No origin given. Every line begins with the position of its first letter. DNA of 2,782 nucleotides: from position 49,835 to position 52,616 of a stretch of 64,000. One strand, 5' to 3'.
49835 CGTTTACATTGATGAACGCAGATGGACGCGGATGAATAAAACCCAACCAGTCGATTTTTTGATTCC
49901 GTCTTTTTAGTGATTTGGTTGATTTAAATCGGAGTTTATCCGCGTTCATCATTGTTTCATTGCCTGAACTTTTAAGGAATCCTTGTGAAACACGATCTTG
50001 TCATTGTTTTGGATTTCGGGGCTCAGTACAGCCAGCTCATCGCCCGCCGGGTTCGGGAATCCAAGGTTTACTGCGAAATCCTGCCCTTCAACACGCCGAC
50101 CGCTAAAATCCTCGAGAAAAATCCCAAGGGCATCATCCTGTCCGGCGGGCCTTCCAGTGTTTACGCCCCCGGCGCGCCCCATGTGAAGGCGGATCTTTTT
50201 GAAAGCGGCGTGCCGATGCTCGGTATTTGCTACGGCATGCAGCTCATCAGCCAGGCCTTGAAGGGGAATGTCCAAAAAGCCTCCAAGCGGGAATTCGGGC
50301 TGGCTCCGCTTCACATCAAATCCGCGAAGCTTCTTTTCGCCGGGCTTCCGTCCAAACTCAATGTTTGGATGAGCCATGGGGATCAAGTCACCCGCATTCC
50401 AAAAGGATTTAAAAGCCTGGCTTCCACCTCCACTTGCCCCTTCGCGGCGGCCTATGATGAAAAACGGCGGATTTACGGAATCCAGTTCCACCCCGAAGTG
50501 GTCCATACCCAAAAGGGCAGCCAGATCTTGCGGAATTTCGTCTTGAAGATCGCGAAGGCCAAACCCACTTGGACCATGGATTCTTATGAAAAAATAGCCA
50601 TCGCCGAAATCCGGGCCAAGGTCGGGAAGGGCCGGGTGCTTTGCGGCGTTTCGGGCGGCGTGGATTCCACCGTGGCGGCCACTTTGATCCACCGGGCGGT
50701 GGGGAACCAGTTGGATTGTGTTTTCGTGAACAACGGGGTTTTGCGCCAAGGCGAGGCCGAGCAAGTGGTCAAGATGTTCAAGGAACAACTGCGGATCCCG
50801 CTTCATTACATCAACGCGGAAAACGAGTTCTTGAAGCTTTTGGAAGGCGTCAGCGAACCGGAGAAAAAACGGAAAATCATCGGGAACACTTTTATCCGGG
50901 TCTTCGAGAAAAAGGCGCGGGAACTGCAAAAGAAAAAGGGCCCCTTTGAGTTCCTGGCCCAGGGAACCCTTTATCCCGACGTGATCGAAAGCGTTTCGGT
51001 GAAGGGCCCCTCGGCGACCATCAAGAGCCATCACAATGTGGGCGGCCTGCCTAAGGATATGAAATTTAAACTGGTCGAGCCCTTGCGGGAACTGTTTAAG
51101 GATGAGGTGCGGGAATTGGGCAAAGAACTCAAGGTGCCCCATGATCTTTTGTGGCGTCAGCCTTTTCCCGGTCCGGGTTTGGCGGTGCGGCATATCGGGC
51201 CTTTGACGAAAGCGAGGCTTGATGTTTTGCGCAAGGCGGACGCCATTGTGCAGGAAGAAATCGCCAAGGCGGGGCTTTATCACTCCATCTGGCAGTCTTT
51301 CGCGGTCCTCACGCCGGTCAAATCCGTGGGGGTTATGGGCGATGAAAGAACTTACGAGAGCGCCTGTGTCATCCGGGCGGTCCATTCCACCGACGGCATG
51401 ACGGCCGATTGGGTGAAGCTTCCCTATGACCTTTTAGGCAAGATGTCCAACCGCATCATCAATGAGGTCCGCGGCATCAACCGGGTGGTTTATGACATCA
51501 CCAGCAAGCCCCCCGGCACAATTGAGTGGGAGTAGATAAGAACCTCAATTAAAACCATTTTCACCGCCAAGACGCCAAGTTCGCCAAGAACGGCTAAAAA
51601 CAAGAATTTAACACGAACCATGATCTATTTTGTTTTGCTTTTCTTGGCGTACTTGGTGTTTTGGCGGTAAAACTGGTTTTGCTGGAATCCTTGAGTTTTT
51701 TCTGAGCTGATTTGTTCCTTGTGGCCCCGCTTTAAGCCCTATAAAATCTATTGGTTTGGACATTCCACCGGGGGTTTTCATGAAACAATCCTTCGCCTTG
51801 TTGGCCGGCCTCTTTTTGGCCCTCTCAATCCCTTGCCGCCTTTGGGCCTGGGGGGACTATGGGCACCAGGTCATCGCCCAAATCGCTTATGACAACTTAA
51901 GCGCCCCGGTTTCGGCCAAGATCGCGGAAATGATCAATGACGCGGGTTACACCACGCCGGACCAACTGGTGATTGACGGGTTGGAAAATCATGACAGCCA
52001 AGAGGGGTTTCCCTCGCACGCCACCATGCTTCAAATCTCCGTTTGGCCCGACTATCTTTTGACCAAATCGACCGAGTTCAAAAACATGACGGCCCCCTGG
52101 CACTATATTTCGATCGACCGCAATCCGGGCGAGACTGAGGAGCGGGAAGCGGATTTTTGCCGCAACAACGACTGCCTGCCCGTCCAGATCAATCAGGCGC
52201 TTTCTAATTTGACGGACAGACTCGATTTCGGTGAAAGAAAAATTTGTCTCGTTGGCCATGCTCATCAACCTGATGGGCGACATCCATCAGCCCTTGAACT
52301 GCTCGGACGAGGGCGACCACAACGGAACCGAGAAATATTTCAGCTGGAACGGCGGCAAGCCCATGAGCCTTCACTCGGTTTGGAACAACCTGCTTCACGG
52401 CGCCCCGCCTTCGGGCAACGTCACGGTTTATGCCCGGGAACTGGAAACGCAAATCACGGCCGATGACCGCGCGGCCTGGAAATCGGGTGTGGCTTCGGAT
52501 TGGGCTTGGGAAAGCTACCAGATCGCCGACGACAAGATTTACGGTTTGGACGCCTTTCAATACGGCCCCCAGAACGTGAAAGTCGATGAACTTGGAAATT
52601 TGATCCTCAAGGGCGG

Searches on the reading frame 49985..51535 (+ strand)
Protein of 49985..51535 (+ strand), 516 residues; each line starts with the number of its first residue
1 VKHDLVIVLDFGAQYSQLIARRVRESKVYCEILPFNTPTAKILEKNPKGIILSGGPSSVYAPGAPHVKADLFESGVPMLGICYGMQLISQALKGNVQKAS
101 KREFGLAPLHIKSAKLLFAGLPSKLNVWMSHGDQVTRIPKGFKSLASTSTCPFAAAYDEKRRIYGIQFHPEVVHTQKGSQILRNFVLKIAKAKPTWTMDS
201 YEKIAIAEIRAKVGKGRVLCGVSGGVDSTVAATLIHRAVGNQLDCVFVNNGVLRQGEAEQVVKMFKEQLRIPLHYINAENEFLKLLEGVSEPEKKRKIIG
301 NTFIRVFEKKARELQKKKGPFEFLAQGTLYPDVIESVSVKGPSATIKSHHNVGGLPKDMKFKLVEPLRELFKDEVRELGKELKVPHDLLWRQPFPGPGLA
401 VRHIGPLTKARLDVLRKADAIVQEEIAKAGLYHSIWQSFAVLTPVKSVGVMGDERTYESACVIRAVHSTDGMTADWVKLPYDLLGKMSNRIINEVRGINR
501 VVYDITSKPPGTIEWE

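Call 9: search_protein_families(library=pfam, proteins=[window:49985-51535:+])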
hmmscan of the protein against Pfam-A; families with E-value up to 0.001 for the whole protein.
window:49985-51535:+ (516 aa): 7 families
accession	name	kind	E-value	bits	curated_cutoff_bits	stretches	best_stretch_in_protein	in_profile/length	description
PF00117.34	GATase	-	6.8e-49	166.5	22.8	1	8-188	2-189/190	Glutamine amidotransferase class-I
PF00958.27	GMP_synt_C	-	1.3e-46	157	27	1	424-515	1-92/92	GMP synthase C terminal domain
PF02540.23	NAD_synthase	-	8.3e-10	38.6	21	1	212-287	15-90/242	NAD synthase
PF07722.19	Peptidase_C26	-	6e-08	33.2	20.5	1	72-171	102-219/219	Peptidase C26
PF02568.20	ThiI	-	3e-05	24.1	20.5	1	215-269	3-56/197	Thiamine biosynthesis protein (ThiI)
PF03054.22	tRNA_Me_trans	-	4e-05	23.8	20.6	1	217-282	2-76/202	tRNA methyl transferase HUP domain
PF06508.19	QueC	-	0.00011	22.3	22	0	218-278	2-60/210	Queuosine biosynthesis protein QueC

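Call 66: find_homologous_proteins(query=window:49985-51535:+, max_evalue=1e-100)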
Query window:49985-51535:+ (516 aa): 8000 proteins with E <= 1e-100 among 8000 candidates; the best 120 are listed.
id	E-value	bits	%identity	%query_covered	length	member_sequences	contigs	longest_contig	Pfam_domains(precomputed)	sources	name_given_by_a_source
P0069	0.0e+0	1117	95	100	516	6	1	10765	PF00958.28,PF07722.20,PF03054.23,PF06508.20,PF00117.35,PF02540.24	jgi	jgi:GMP synthase (glutamine-hydrolysing)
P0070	0.0e+0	1059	90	100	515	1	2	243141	PF00958.28,PF07722.20,PF03054.23,PF06508.20,PF00117.35,PF02540.24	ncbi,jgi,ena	jgi:GMP synthase (glutamine-hydrolysing)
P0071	0.0e+0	1055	89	100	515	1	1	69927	PF00958.28,PF07722.20,PF03054.23,PF06508.20,PF02568.21,PF00117.35,PF02540.24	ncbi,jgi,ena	jgi:GMP synthase (glutamine-hydrolysing)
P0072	0.0e+0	1054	90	100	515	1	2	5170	PF00958.28,PF07722.20,PF03054.23,PF06508.20,PF00117.35,PF02540.24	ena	-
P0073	0.0e+0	1025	87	100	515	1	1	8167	PF00958.28,PF07722.20,PF03054.23,PF00117.35,PF02540.24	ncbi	ncbi:MAG: glutamine-hydrolyzing GMP synthase [bacterium]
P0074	2.0e-294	995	85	100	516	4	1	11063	PF00958.28,PF07722.20,PF03054.23,PF00117.35,PF02540.24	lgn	-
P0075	3.7e-284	961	80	100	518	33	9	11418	PF00958.28,PF07722.20,PF00117.35,PF02540.24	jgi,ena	-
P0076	8.1e-284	960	81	100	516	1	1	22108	PF00958.28,PF07722.20,PF00117.35,PF02540.24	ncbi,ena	-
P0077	1.8e-282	955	81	100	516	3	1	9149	PF00958.28,PF07722.20,PF00117.35,PF02540.24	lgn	-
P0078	5.1e-282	954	80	100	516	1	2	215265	PF00958.28,PF07722.20,PF00117.35,PF02540.24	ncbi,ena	-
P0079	1.1e-281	953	79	100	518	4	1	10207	PF00958.28,PF07722.20,PF00117.35,PF02540.24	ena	-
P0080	2.4e-280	948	79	100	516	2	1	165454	PF00958.28,PF07722.20,PF00117.35,PF02540.24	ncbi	-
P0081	5.4e-278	941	79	100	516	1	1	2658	PF00958.28,PF07722.20,PF00117.35,PF02540.24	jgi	jgi:GMP synthase (glutamine-hydrolysing)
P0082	1.2e-277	939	78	100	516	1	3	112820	PF00958.28,PF07722.20,PF00117.35,PF02540.24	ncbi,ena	-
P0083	1.6e-276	936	78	100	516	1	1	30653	PF00958.28,PF07722.20,PF00117.35,PF02540.24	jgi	jgi:GMP synthase (glutamine-hydrolysing)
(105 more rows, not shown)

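Call 67: find_encoding_contigs(protein=P0069, flank=10000, max_places=1)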
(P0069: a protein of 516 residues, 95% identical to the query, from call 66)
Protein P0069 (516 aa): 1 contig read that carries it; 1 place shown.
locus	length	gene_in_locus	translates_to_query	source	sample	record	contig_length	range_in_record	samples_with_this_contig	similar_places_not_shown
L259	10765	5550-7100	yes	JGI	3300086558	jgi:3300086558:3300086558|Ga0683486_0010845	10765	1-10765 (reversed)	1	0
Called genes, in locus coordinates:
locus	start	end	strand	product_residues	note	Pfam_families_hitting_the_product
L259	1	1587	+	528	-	PF04607:RelA_SpoT, PF02824:TGS, PF19296:RelA_AH, PF28438:RelA_RIS, PF13291:ACT_4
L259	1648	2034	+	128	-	PF01042:Ribonuc_L-PSP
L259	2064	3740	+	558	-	-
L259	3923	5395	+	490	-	PF00478:IMPDH, PF00571:CBS, PF01729:QRPTase_C (weak), PF03060:NMO (weak), PF01070:FMN_dh (weak)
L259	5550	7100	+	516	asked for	PF00117:GATase, PF07722:Peptidase_C26, PF02540:NAD_synthase (weak), PF03054:tRNA_Me_trans (faint), PF06508:QueC (faint), PF00958:GMP_synt_C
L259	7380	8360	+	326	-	PF02265:S1-P1_nuclease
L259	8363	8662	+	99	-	PF07045:DUF1330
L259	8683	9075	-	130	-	-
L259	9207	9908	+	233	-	PF06736:TMEM175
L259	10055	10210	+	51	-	-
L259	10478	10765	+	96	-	?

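Call 68: find_encoding_contigs(protein=P0070, flank=10000, max_places=1)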
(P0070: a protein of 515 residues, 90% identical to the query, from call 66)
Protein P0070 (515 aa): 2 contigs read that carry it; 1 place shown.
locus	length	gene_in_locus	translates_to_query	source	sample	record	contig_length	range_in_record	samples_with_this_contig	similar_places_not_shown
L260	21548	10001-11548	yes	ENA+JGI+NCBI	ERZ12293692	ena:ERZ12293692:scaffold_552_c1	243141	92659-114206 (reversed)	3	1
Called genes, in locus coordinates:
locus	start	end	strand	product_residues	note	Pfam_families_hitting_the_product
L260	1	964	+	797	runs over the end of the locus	PF26626:DUF8201, PF13231:PMT_2 (weak)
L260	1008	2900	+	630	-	PF13428:TPR_14 (faint), PF04932:Wzy_C, PF13424:TPR_12 (faint), PF03704:BTAD (faint), PF13432:TPR_16, PF23914:TPR_CcmH_CycH (weak), PF00515:TPR_1 (weak), PF07719:TPR_2 (weak), +8 more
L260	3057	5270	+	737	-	PF13328:HD_4, PF01966:HD, PF04607:RelA_SpoT, PF02824:TGS, PF19296:RelA_AH, PF28438:RelA_RIS, PF13291:ACT_4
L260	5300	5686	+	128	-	PF01042:Ribonuc_L-PSP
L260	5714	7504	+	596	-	-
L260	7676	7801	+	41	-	-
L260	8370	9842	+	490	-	PF00478:IMPDH, PF00571:CBS, PF01729:QRPTase_C (weak), PF03060:NMO (weak), PF01070:FMN_dh (weak)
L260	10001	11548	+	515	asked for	PF00117:GATase, PF07722:Peptidase_C26 (weak), PF02540:NAD_synthase (weak), PF03054:tRNA_Me_trans (faint), PF06508:QueC (faint), PF00958:GMP_synt_C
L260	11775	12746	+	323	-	PF02265:S1-P1_nuclease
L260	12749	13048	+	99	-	PF07045:DUF1330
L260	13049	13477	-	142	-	-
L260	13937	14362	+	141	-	PF00072:Response_reg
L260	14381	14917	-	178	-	PF07152:YaeQ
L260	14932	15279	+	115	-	PF02617:ClpS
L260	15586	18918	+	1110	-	PF02811:PHP, PF07733:DNA_pol3_alpha, PF17657:DNA_pol3_finger, PF14579:HHH_6, PF01336:tRNA_anti-codon (weak)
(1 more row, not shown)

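Call 69: find_encoding_contigs(protein=P0071, flank=10000, max_places=1)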
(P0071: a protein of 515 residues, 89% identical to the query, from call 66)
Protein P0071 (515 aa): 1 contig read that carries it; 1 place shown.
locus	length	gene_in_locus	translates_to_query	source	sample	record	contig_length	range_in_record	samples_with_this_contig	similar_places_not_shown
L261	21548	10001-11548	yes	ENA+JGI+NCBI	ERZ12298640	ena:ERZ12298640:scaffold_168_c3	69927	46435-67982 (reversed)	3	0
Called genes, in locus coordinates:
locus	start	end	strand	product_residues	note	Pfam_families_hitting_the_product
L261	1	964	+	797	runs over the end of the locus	PF26626:DUF8201, PF13231:PMT_2 (weak)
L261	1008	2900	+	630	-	PF13428:TPR_14 (faint), PF04932:Wzy_C, PF13424:TPR_12 (faint), PF03704:BTAD (faint), PF13432:TPR_16, PF23914:TPR_CcmH_CycH (weak), PF00515:TPR_1 (weak), PF07719:TPR_2 (weak), +8 more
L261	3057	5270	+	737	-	PF13328:HD_4, PF01966:HD, PF04607:RelA_SpoT, PF02824:TGS, PF19296:RelA_AH, PF28438:RelA_RIS, PF13291:ACT_4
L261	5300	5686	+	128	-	PF01042:Ribonuc_L-PSP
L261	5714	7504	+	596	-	-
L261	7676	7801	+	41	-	-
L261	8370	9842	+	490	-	PF00478:IMPDH, PF00571:CBS, PF01729:QRPTase_C (weak), PF03060:NMO (weak), PF01070:FMN_dh (weak)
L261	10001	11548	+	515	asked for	PF00117:GATase, PF07722:Peptidase_C26, PF02540:NAD_synthase (weak), PF02568:ThiI (faint), PF03054:tRNA_Me_trans (faint), PF06508:QueC (faint), PF00958:GMP_synt_C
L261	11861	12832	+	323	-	PF02265:S1-P1_nuclease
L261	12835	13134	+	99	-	PF07045:DUF1330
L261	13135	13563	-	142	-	-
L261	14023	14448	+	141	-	PF00072:Response_reg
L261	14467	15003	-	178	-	PF07152:YaeQ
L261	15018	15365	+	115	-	PF02617:ClpS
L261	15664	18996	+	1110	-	PF02811:PHP, PF07733:DNA_pol3_alpha, PF17657:DNA_pol3_finger, PF14579:HHH_6, PF01336:tRNA_anti-codon (weak)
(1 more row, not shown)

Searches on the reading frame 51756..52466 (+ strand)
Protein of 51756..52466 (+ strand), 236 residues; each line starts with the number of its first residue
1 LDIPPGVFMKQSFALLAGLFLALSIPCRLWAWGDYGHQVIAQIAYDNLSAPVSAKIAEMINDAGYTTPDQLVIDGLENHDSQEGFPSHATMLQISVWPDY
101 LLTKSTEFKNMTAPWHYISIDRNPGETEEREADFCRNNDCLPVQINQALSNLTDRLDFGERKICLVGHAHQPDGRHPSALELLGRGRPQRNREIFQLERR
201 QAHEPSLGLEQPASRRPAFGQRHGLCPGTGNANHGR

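Call 9: search_protein_families(library=pfam, proteins=[window:51756-52466:+])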
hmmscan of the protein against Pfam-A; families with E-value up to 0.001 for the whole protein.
window:51756-52466:+ (236 aa): 1 family
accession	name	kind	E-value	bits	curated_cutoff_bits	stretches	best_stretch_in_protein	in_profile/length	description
PF02265.22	S1-P1_nuclease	-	1.6e-12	48.2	29.5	1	32-155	1-100/258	S1/P1 Nuclease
